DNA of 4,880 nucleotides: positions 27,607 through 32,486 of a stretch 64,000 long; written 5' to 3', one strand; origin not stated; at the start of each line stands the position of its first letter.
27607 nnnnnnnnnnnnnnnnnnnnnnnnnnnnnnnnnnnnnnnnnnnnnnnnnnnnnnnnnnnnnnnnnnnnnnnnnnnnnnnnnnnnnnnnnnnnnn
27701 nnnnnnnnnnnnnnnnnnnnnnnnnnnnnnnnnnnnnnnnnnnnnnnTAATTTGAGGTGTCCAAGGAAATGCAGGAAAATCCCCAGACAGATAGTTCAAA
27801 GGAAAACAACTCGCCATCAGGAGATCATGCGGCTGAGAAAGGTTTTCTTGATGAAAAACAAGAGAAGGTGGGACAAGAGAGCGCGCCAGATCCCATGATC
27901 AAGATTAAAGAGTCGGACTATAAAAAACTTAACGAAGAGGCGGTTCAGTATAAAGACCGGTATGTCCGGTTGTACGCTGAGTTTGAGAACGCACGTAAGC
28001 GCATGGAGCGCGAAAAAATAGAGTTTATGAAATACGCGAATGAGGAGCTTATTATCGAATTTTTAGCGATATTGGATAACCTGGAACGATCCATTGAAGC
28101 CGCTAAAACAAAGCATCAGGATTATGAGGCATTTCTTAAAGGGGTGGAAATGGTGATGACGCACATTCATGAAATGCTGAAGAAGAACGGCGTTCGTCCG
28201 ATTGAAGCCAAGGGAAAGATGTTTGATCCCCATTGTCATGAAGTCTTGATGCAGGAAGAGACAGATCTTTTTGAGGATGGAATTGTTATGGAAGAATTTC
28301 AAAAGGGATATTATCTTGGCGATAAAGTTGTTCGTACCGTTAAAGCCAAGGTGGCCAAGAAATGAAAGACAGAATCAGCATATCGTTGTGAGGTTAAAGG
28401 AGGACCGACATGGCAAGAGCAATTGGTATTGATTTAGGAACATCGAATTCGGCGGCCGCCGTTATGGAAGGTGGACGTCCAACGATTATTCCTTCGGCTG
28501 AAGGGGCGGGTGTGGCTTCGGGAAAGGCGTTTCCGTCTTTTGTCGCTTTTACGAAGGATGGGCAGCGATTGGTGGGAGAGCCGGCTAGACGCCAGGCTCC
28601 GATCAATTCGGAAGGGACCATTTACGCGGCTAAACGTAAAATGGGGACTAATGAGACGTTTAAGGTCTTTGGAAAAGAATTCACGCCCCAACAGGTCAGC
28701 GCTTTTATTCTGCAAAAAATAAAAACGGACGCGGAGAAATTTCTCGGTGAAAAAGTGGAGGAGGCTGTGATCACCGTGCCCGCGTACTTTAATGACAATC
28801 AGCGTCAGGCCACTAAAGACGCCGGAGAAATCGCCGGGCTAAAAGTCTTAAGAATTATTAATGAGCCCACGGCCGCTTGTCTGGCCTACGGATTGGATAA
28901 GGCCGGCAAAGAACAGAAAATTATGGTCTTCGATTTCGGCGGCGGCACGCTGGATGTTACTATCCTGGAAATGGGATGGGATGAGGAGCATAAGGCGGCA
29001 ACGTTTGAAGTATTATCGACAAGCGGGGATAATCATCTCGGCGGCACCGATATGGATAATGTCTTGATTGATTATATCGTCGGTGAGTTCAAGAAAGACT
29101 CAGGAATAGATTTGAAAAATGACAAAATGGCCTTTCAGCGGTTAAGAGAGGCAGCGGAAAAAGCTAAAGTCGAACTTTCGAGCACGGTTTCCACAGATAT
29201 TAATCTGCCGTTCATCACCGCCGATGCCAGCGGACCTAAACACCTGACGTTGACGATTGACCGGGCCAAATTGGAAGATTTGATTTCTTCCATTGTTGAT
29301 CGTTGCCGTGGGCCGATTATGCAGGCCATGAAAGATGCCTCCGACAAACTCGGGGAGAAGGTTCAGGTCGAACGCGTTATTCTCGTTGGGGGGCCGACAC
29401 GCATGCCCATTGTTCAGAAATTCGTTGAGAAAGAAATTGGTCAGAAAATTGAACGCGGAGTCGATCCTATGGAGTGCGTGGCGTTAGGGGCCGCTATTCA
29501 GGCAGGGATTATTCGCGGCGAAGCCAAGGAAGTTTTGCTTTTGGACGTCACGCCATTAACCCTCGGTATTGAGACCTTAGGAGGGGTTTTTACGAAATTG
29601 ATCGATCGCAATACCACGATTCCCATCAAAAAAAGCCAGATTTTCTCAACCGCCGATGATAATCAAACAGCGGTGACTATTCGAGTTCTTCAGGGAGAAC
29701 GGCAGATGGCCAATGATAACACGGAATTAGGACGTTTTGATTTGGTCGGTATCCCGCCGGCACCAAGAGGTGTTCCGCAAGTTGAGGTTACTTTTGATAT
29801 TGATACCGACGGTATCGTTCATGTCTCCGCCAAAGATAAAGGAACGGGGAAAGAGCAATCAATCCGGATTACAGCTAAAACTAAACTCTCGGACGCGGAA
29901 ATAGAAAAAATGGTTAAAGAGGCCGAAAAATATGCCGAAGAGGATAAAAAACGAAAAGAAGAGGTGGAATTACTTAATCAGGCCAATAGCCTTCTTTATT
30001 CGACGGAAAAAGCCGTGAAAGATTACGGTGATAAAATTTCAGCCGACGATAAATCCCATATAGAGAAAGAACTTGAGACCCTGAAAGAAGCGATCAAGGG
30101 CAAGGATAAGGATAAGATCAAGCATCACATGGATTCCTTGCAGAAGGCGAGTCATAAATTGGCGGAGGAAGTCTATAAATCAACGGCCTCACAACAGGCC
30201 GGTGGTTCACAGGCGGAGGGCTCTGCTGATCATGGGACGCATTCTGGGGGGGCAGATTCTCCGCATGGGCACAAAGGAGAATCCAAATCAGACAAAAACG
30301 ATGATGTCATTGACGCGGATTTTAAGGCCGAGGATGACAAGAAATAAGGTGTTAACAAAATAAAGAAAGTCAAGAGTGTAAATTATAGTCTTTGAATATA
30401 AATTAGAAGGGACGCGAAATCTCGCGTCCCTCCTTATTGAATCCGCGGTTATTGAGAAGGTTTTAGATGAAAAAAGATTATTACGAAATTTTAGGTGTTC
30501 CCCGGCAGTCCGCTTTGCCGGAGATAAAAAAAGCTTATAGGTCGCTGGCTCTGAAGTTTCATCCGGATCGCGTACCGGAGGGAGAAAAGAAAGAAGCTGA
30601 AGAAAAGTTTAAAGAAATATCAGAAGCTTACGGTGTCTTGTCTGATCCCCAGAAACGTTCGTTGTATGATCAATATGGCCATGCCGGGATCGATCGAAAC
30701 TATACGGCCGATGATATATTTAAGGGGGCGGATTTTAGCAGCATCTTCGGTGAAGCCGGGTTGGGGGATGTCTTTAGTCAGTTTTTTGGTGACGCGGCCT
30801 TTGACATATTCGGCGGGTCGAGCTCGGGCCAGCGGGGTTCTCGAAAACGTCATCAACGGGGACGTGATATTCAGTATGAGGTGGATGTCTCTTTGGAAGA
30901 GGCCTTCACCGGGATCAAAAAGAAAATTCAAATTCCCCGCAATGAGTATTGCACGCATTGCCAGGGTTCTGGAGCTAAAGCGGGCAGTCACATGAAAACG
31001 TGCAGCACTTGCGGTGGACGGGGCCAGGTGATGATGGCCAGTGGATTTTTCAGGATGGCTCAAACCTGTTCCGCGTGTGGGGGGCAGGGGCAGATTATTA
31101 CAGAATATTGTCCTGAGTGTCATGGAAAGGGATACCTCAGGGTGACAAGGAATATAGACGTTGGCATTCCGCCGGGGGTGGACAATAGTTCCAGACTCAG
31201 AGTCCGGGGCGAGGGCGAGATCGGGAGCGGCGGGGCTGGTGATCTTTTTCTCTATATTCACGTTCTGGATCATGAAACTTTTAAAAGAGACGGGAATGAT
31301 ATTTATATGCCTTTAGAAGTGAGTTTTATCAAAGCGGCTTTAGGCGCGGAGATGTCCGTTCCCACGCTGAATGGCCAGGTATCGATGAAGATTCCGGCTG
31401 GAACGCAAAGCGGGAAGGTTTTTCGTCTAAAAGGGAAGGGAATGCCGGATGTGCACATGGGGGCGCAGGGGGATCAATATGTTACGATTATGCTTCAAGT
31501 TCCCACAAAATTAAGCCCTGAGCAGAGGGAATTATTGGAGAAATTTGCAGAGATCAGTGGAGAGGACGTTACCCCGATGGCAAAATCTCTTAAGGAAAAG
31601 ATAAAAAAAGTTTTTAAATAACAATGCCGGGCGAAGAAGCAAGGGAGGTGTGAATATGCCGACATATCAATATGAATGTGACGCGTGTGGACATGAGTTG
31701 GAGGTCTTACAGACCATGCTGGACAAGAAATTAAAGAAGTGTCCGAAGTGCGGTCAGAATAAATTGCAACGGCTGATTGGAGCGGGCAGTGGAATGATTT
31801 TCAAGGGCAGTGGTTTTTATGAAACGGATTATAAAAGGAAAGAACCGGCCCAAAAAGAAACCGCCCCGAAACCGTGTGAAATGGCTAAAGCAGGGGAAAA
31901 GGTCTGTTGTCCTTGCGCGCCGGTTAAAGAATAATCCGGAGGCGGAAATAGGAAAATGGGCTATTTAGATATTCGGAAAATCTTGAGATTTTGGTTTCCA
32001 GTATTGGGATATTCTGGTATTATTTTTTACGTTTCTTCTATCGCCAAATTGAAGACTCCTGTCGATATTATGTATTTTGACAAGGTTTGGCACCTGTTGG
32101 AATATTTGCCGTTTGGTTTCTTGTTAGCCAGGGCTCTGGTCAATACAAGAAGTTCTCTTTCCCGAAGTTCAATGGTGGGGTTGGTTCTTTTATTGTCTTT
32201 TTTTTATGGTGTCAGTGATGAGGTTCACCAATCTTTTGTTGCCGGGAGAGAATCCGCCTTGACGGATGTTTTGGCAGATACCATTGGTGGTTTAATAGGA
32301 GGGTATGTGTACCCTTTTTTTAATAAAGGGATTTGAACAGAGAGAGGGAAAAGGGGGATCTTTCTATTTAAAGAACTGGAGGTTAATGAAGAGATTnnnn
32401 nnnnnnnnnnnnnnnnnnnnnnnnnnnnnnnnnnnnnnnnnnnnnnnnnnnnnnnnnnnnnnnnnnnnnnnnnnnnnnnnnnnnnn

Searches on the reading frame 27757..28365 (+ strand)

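Call 36: search_protein_families(library=pfam, max_evalue=0.000001, proteins=[window:27757-28365:+])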
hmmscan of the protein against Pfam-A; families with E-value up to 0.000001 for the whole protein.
window:27757-28365:+ (202 aa): 1 family
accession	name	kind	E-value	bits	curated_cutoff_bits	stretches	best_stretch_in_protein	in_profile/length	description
PF01025.24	GrpE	-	6.9e-43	146.6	25.8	1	41-201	6-165/165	GrpE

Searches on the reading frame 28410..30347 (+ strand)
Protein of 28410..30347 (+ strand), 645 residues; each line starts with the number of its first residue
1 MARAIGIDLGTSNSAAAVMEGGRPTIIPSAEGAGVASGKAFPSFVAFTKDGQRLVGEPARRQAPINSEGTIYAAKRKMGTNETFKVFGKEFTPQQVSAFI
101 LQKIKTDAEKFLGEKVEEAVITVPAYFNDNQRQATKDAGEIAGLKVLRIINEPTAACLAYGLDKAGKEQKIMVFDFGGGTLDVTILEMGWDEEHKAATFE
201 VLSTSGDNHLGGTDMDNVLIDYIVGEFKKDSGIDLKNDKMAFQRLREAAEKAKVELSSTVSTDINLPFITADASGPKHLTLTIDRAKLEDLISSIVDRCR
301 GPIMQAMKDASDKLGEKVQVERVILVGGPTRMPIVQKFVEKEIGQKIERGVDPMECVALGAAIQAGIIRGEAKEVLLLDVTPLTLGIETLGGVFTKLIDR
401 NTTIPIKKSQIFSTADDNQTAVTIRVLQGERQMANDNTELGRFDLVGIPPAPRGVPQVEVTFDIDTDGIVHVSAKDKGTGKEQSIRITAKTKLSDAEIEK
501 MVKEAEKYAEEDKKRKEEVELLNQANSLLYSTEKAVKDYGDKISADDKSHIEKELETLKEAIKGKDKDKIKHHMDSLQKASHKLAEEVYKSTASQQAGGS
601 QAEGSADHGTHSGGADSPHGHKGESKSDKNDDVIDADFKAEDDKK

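Call 37: search_protein_families(library=pfam, max_evalue=0.000001, proteins=[window:28410-30347:+])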
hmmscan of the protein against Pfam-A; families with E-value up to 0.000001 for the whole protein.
window:28410-30347:+ (645 aa): 2 families
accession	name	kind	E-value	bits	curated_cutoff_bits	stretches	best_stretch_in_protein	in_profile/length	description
PF00012.26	HSP70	-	3.9e-222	739.2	20.6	1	4-589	1-598/599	Hsp70 protein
PF06723.19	MreB_Mbl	-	3.1e-15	56.3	27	1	91-363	73-317/327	MreB/Mbl protein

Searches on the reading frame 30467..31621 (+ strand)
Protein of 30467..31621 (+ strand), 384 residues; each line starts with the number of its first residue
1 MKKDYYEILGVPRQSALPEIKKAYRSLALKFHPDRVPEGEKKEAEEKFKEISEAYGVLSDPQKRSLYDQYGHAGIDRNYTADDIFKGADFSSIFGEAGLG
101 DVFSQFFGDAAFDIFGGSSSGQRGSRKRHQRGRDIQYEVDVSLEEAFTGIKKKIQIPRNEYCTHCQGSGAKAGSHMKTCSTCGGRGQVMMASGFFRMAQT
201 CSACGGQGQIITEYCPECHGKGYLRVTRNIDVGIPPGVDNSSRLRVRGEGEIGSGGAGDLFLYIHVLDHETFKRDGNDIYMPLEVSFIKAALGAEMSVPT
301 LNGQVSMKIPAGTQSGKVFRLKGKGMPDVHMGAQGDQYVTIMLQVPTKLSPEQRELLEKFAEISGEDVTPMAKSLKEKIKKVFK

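Call 37: search_protein_families(library=pfam, max_evalue=0.000001, proteins=[window:30467-31621:+])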
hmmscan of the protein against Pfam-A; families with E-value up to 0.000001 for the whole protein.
window:30467-31621:+ (384 aa): 3 families
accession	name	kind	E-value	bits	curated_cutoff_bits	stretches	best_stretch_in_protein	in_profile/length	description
PF01556.23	DnaJ_C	-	1.4e-48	165.2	26.6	1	135-346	1-152/152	DnaJ C terminal domain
PF00226.36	DnaJ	-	4.5e-26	91.2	27.8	1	4-68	1-63/63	DnaJ domain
PF00684.25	DnaJ_CXXCXGXG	-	3e-15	56.6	32.7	1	162-222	1-65/65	DnaJ central domain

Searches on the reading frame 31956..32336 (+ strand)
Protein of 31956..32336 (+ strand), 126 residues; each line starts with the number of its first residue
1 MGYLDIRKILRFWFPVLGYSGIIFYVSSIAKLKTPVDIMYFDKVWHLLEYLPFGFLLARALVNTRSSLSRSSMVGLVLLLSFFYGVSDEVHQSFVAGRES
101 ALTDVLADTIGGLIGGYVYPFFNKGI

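Call 37: search_protein_families(library=pfam, max_evalue=0.000001, proteins=[window:31956-32336:+])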
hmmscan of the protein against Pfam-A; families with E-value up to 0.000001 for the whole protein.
window:31956-32336:+ (126 aa): 1 family
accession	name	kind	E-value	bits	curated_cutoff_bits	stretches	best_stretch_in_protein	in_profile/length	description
PF04892.17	VanZ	-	1.8e-15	58.1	30.1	1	36-122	55-125/126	VanZ like family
